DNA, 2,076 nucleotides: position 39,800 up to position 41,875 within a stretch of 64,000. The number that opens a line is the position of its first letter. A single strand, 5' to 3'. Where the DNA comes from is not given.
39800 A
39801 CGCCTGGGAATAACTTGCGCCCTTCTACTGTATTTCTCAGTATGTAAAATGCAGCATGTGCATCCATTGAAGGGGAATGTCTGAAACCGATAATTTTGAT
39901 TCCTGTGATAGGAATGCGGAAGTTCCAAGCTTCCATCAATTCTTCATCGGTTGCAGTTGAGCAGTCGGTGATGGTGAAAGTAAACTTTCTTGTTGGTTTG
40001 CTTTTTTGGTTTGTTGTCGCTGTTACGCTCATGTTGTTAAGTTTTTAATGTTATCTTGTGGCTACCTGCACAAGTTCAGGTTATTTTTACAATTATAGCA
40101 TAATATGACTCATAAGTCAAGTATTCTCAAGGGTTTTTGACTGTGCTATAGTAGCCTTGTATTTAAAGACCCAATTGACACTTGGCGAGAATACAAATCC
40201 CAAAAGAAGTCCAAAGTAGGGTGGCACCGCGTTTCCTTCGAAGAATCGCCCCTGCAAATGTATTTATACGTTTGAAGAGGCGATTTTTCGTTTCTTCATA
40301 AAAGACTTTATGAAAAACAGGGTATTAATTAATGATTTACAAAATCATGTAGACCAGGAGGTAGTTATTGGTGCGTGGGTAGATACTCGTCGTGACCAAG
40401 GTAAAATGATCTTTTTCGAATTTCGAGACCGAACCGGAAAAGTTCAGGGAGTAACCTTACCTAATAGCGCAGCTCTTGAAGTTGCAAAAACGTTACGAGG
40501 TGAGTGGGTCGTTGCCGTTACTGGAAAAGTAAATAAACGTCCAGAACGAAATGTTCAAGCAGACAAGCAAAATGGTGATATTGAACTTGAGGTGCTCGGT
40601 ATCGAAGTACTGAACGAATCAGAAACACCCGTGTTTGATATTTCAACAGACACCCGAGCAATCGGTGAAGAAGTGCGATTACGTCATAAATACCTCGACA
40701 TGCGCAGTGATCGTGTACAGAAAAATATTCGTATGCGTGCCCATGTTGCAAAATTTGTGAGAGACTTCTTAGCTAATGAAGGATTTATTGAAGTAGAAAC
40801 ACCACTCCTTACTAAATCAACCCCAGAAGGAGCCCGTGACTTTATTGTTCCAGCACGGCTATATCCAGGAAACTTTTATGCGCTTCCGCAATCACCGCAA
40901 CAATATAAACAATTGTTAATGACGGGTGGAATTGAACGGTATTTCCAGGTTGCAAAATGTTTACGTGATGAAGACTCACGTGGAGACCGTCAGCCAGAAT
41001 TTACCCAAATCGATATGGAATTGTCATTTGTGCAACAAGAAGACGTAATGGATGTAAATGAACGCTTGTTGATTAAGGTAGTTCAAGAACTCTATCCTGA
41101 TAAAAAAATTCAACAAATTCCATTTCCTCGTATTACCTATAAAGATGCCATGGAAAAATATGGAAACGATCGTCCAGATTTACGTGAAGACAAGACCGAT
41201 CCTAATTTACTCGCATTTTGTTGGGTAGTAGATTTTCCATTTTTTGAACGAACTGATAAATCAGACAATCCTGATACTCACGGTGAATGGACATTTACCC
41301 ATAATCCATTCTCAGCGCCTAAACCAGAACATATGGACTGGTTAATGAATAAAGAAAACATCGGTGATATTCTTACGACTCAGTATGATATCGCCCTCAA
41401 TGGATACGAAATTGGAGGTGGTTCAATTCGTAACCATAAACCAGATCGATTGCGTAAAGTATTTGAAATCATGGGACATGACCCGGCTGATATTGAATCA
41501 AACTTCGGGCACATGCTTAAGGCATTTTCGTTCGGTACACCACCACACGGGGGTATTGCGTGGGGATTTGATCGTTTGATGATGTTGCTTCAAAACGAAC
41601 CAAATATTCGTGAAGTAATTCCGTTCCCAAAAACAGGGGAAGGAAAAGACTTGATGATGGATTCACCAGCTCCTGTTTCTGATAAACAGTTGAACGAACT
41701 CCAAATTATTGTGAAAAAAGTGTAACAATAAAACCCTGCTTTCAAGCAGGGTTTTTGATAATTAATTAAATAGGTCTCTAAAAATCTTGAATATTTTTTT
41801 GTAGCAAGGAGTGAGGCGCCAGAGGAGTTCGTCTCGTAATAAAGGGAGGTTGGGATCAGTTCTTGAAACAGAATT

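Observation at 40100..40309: T-box riboswitch leader controlling an archaeal-type aspS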

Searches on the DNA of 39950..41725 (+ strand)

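Call 3: search_rna_families(source=window, start=39950, end=40400, threshold=evalue, max_evalue=10, show_alignments=5)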
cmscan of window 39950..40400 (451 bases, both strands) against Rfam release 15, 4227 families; matches with E-value up to 10: 6.
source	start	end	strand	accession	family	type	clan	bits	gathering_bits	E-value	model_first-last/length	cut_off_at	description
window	40183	40311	+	RF01483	rli56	Cis-reg;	-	21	47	0.5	1-100/100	no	Listeria sRNA rli56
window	40202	40304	-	RF02255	adapt33_1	Gene; lncRNA;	-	19.7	60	8.6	1-76/76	no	Adaptive response 33 conserved region 1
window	40214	40253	+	RF00230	T-box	Cis-reg; leader;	-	19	93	0.039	183-216/219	no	T-box leader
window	40237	40291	+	RF04157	MIR9486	Gene; miRNA;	-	18.9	100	0.32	1-119/119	no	MIR9486 microRNA precursor family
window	40239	40290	+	RF04161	mir-3688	Gene; miRNA;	-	16.3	84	2.1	12-77/88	no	mir-3688 microRNA precursor family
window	40238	40292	-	RF04157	MIR9486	Gene; miRNA;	-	14.8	100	4.1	1-119/119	no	MIR9486 microRNA precursor family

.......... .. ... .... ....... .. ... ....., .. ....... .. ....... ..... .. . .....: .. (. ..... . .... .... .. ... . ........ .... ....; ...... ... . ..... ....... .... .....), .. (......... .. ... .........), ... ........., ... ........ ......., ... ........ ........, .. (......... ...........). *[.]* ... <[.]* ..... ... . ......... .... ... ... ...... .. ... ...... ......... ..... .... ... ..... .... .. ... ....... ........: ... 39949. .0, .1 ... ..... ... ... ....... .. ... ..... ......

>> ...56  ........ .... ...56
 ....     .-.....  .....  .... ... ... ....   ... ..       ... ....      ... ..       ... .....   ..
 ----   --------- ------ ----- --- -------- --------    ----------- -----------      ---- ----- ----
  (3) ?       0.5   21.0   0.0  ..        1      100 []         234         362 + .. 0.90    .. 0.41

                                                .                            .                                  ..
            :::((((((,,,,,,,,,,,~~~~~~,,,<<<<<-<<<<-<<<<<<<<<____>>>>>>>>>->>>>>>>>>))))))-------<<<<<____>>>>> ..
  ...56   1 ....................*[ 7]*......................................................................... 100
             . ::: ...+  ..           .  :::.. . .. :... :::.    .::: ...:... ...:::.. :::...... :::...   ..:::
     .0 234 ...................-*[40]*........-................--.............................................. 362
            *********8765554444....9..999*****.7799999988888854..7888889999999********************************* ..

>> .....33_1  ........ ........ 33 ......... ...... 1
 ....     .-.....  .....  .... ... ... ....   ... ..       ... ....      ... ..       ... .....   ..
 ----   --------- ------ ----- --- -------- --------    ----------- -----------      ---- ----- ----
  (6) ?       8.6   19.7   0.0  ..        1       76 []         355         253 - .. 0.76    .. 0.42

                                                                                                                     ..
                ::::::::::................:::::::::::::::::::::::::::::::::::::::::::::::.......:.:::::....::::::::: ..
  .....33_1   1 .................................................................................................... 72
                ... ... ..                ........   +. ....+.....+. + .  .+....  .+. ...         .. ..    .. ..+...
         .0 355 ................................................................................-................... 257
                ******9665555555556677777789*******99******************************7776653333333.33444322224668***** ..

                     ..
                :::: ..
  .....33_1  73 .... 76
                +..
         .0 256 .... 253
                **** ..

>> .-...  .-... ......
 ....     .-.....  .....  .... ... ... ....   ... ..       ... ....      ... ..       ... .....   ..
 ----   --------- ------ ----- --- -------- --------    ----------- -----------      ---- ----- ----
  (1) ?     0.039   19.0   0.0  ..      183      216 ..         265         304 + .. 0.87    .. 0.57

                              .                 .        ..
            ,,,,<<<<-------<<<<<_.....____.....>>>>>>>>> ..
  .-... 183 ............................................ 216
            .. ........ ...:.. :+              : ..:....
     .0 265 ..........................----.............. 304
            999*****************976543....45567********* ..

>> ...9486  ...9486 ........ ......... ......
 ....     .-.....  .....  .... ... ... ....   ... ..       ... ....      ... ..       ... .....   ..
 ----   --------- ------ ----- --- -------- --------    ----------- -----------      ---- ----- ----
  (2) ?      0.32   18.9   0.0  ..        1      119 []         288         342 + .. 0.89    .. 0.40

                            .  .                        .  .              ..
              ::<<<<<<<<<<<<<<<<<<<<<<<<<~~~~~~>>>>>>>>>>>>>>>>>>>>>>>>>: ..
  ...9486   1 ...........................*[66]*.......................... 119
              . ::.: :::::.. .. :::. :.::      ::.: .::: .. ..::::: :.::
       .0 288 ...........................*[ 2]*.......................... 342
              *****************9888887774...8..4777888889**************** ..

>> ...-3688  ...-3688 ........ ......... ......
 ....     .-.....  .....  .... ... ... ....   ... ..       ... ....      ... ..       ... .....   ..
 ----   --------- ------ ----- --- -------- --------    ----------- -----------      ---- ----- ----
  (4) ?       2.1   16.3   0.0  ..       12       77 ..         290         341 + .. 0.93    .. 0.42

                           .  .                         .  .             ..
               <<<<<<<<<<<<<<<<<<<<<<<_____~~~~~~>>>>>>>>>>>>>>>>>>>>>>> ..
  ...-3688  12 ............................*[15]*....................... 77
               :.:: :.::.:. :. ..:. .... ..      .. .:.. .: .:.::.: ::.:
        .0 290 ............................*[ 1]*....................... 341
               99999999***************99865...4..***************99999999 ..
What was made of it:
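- Checked: On 451 nt it aligns only model positions 183-216 of 219, at 19 bits against a gathering score of 93, E=0.039 (call 3).
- No other Rfam family matches at E<0.3, apart from hairpin-driven noise (call 3).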

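Call 18: search_rna_families(sources=[L001, L005, L017, L019, L021, L047, L049, L050, L062, L071, L037], threshold=evalue, max_evalue=1, show_alignments=3)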
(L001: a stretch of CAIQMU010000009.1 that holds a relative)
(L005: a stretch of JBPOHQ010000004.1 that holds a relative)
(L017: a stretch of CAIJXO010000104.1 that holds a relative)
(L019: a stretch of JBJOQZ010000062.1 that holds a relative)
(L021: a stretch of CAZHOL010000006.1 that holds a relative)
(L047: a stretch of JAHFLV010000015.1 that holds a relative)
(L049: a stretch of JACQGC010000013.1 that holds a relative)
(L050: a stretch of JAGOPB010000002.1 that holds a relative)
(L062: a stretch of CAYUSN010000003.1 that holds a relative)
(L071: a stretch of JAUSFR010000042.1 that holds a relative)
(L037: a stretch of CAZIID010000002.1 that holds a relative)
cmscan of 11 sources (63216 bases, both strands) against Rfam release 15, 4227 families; matches with E-value up to 1: 13.
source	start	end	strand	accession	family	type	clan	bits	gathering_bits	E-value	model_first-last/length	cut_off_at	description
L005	2759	2927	+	RF00230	T-box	Cis-reg; leader;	-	31.3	93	0.0038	1-219/219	no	T-box leader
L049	2750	2943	+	RF00230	T-box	Cis-reg; leader;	-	31.2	93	0.004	1-219/219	no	T-box leader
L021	423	514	+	RF00023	tmRNA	Gene;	CL00001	31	47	1e-08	1-374/374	no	transfer-messenger RNA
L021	2799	2941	+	RF00230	T-box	Cis-reg; leader;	-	30.5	93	0.006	1-219/219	no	T-box leader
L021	458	511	-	RF04351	Plastid-psbl-rps4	Cis-reg;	-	30.2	68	0.026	1-53/53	no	Plastid-psbl-rps4 3UTR RNA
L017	702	864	+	RF00230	T-box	Cis-reg; leader;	-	30.1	93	0.0075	1-219/219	no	T-box leader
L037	187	304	+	RF00230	T-box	Cis-reg; leader;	-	29.4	93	0.011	1-219/219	no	T-box leader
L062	2779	2926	+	RF00230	T-box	Cis-reg; leader;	-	28.9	93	0.015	1-219/219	no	T-box leader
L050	2798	2939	+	RF00230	T-box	Cis-reg; leader;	-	27.5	93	0.036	1-219/219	no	T-box leader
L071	1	202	+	RF00230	T-box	Cis-reg; leader;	-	27.2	93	0.043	59-219/219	5'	T-box leader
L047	2718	2881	+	RF00230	T-box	Cis-reg; leader;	-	25.7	93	0.1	1-219/219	no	T-box leader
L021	416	531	+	RF02223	sX4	Gene; sRNA;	-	24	70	0.61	1-167/167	no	Proteobacterial sRNA sX4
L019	812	851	+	RF00230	T-box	Cis-reg; leader;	-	22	93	0.9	183-216/219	no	T-box leader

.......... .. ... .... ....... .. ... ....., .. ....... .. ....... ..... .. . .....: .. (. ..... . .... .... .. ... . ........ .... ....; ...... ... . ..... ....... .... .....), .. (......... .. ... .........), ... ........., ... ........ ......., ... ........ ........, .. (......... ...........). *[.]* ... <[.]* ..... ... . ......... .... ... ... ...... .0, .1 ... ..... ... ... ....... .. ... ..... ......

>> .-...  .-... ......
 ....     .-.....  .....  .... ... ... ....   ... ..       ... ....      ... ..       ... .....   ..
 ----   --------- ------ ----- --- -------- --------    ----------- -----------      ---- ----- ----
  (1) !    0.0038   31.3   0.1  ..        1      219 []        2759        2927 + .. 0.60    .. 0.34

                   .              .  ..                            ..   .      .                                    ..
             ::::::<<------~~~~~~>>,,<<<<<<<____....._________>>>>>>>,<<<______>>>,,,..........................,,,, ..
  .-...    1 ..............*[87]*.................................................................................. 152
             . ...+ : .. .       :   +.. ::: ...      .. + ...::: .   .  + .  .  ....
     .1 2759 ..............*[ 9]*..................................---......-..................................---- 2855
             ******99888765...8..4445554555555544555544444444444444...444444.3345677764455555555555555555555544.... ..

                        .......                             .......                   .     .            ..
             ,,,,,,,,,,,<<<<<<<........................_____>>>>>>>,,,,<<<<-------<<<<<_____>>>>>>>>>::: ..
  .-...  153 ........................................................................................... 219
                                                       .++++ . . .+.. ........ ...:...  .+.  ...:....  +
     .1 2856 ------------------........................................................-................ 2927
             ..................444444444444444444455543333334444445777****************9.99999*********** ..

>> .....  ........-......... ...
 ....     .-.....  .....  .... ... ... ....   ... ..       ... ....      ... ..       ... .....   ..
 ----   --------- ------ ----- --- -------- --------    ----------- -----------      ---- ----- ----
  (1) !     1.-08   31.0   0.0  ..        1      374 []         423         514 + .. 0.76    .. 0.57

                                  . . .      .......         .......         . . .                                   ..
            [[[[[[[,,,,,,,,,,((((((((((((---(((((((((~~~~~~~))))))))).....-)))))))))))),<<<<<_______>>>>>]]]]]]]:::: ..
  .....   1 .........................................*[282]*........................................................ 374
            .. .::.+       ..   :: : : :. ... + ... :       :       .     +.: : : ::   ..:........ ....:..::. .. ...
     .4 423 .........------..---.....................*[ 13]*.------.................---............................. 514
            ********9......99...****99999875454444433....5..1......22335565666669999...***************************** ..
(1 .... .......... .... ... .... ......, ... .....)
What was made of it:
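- On T-box riboswitch (general): Relatives score 22-31 bits (call 18).
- Its GAUGA...GAG signature matches the 5' and 3' K-turn positions of the Rfam consensus as displayed in call 18.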

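Call 50: build_rna_model(alignment_id=A2, structure=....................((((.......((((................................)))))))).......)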
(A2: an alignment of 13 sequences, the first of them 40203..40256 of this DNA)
Model R1 built from alignment A2 (13 sequences, 82 columns); structure: as given.
model positions 48; base pairs 8; branch points 0; effective number of sequences 13; information 1.063 bits per position. Calibrated on 0.2 Mb of random sequence (short: E-values are rough).
structure used (alignment columns):
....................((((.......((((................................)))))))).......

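Call 51: search_with_rna_model(model_id=R1, sources=[window, L001, L002, L003, L004, L005, L006, L007, L008, L009, L010, L011, L012, L013, L014, L015, L016, L017, L018, L019, L020, L021, L022, L023, L024, L025, L026, L027, L028, L029, L030, L031, L032, L033, L034, L035, L036, L037, L038, L039, L040, L041, L042, L043, L044, L045, L046, L047, L048, L049, L050, L051, L052, L053, L054, L055, L056, L057, L058, L059, L060, L061, L062, L063, L064, L065, L066, L067, L068, L069, L070, L071, L072, L073, L074, L075, L076, L077, L078, L079, L080], max_evalue=1)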
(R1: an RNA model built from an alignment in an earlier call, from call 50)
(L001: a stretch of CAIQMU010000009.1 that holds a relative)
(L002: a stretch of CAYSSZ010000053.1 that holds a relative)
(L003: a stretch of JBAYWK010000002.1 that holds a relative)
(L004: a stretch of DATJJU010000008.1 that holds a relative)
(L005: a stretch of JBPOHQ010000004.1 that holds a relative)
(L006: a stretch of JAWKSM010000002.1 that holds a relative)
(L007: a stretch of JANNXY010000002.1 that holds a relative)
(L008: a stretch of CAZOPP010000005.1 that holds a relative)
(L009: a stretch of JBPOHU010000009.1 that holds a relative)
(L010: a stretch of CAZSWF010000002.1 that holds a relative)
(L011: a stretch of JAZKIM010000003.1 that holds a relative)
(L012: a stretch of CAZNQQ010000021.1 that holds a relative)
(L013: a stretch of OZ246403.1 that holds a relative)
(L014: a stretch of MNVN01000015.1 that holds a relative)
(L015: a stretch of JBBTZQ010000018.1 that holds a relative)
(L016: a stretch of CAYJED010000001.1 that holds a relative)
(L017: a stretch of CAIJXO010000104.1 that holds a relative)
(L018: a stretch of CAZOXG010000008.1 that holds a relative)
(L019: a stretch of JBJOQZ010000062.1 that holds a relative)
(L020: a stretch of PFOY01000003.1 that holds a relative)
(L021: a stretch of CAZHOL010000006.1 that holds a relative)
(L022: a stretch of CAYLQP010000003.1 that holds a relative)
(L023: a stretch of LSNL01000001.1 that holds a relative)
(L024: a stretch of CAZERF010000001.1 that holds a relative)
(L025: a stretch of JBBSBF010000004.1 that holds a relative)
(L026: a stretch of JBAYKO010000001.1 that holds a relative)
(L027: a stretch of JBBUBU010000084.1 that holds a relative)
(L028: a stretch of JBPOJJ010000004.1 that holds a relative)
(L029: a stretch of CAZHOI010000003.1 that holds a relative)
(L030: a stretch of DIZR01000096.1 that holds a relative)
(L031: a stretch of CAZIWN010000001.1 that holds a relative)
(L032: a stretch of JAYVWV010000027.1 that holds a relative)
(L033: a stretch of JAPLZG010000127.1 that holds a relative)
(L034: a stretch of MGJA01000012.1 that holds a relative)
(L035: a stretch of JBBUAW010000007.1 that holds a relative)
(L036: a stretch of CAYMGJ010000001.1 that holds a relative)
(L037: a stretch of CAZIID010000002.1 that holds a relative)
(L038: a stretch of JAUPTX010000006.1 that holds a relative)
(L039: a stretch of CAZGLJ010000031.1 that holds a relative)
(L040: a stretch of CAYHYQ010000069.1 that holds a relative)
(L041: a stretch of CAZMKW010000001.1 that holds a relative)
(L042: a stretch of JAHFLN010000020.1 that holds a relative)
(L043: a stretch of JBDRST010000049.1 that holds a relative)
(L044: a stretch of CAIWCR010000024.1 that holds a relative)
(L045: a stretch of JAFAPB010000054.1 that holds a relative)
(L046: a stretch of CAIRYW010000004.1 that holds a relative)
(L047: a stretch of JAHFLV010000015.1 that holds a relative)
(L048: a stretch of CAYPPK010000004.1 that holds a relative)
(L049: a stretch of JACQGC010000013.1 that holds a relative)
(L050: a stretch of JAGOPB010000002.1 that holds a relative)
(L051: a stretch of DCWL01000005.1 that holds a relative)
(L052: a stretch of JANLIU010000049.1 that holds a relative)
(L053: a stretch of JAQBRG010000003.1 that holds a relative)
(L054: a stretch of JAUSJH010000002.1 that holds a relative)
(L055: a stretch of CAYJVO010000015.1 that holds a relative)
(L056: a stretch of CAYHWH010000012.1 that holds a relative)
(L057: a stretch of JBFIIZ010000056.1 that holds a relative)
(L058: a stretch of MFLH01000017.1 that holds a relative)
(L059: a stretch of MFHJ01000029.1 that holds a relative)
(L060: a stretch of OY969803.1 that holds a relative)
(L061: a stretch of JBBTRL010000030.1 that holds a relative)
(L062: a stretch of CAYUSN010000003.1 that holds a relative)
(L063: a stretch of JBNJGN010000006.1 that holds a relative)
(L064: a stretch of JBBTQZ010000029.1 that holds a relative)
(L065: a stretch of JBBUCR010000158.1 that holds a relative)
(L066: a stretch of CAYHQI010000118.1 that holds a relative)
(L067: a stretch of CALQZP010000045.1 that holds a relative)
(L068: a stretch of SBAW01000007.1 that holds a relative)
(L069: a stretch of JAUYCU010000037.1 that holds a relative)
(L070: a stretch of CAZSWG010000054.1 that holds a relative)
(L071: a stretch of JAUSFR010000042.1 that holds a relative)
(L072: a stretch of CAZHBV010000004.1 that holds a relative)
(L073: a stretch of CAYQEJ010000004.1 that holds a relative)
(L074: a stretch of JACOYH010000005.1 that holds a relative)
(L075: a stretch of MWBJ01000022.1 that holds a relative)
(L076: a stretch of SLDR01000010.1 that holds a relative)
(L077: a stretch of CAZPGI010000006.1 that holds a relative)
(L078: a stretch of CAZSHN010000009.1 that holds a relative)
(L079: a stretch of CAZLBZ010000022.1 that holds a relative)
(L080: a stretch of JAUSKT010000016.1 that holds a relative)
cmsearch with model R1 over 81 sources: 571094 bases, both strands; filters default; matches with E-value up to 1: 13.
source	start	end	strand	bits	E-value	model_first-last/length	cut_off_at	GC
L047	2836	2880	+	58.6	1.5e-14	1-48/48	no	0.49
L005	2881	2926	+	58.4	1.7e-14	1-48/48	no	0.54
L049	2896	2942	+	58.2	2e-14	1-48/48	no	0.53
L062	2878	2925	+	55.9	9.6e-14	1-48/48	no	0.54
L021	2895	2940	+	55.7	1.1e-13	1-48/48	no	0.57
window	40203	40255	+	55.6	1.2e-13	1-48/48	no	0.55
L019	801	853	+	55.3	1.4e-13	1-48/48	no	0.51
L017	818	863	+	54.9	1.9e-13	1-48/48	no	0.43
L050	2892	2938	+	52.5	1.1e-12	1-48/48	no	0.55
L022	2864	2915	+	52.4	1.2e-12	1-48/48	no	0.46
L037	260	303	+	50.6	4.2e-12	1-48/48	no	0.55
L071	154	201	+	48.9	1.4e-11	1-48/48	no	0.58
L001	756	827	+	37.7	3.9e-08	1-48/48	no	0.53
